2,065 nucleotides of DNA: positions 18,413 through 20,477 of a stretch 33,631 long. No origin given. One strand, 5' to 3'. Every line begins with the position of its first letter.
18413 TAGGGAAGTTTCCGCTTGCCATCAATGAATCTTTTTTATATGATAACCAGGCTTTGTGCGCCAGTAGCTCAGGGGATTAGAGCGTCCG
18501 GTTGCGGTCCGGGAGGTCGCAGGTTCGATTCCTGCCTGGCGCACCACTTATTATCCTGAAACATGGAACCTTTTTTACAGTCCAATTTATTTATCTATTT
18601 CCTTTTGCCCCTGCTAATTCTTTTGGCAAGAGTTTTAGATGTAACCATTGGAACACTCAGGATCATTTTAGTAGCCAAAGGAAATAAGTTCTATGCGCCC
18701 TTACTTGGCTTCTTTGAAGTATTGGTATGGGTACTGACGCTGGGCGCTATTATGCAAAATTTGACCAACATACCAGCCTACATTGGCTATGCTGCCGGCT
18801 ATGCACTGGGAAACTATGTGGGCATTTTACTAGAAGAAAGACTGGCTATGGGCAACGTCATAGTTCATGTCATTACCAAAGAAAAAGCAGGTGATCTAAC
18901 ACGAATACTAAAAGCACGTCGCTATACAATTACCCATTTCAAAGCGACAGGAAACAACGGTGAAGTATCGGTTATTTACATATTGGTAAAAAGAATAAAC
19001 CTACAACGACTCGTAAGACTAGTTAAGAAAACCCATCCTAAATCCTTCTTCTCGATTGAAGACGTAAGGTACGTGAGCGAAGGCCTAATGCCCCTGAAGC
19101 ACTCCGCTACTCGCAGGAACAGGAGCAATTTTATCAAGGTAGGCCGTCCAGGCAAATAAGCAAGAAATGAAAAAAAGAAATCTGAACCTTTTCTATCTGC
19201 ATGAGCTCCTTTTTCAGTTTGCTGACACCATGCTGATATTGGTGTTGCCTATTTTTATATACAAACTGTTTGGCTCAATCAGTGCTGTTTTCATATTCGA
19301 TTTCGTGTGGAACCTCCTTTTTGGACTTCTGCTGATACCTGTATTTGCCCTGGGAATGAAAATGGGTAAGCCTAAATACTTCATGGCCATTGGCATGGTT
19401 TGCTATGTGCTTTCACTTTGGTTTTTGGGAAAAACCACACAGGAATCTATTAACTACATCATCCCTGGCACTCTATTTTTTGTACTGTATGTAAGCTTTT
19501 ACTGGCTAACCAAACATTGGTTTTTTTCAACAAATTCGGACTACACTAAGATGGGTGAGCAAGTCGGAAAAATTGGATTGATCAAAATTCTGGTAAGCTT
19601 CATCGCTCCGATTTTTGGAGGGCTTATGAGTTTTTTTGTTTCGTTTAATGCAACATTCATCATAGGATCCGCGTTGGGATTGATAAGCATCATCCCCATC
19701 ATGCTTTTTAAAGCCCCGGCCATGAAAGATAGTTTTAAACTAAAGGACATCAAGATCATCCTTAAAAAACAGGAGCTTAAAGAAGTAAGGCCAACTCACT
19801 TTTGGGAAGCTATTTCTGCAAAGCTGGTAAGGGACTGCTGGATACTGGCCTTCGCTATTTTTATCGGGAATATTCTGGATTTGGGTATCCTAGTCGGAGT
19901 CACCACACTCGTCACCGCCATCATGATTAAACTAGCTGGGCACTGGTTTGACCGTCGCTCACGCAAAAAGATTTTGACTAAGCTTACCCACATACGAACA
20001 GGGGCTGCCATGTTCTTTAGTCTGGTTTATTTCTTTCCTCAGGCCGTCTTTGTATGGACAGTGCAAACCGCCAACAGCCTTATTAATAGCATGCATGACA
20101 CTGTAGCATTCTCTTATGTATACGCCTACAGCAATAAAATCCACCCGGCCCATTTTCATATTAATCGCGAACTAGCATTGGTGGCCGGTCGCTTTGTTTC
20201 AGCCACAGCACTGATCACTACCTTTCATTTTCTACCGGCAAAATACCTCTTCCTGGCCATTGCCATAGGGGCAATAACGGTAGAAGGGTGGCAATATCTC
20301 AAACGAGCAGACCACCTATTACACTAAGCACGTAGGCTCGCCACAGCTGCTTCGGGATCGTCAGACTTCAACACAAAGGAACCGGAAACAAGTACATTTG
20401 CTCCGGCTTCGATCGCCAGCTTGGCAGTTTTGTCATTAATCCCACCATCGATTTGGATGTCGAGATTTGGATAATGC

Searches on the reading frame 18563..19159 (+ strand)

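Call 26: search_protein_families(library=pfam, proteins=[window:18563-19159:+])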
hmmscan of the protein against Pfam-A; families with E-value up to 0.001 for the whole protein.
window:18563-19159:+ (198 aa): 2 families
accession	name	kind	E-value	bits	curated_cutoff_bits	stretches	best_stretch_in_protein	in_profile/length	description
PF18955.5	DUF5698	-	1.3e-23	83.6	27.5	1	31-88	1-58/58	Domain of unknown function (DUF5698)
PF10035.14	DUF2179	-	9.7e-11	41.8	22.8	1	122-171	2-53/55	Uncharacterized protein conserved in bacteria (DUF2179)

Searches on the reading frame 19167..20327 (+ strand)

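Call 26: search_protein_families(library=pfam, proteins=[window:19167-20327:+])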
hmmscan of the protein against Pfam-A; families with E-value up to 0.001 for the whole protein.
window:19167-20327:+ (386 aa): 1 family
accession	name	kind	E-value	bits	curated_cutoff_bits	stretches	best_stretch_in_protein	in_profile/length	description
PF07690.21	MFS_1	-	1.6e-07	31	33.4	1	14-310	6-311/347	Major Facilitator Superfamily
